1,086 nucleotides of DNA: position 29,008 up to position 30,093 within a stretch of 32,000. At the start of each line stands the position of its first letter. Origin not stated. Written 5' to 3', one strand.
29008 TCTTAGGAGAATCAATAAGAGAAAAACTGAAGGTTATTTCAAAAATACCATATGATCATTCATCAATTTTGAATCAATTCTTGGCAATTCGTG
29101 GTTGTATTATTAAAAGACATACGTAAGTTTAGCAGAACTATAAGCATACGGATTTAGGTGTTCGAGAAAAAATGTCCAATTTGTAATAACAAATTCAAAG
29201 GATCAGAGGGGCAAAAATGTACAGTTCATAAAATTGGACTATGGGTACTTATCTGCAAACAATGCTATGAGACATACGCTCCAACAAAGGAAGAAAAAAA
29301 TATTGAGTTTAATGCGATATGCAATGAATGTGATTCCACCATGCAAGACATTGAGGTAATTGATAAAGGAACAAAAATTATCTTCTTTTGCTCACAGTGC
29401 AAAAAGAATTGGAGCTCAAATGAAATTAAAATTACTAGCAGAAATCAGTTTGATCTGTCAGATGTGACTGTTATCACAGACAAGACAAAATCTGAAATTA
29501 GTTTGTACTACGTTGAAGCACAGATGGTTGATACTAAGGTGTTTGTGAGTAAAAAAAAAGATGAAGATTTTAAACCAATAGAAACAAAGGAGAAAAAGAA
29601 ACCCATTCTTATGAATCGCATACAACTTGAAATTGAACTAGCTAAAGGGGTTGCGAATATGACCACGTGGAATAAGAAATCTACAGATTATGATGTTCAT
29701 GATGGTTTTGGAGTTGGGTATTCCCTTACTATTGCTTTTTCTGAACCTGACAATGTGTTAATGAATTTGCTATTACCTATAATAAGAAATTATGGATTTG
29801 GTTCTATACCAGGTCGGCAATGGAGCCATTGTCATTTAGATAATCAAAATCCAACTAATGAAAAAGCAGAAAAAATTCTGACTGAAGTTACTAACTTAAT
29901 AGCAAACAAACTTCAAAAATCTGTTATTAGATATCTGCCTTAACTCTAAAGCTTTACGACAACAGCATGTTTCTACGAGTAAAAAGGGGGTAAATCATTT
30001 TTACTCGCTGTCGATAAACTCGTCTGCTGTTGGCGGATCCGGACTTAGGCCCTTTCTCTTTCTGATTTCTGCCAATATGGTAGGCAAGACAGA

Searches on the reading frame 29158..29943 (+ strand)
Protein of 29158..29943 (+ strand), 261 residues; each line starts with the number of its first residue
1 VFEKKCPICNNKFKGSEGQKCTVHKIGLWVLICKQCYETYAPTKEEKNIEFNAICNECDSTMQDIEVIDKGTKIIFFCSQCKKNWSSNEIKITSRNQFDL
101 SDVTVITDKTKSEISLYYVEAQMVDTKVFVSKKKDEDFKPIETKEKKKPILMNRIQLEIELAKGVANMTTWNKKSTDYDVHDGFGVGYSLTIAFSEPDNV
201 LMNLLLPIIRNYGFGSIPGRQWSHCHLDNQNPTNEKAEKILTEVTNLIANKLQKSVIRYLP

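Call 24: search_protein_families(library=pfam, proteins=[window:29158-29943:+], max_evalue=0.01)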
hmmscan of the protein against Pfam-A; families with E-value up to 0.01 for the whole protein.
window:29158-29943:+ (261 aa): 1 family
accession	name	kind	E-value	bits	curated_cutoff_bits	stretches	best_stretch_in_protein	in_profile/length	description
PF07191.17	Zn_ribbon_6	-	0.0019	18.6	25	1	5-91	2-65/67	Double zinc ribbon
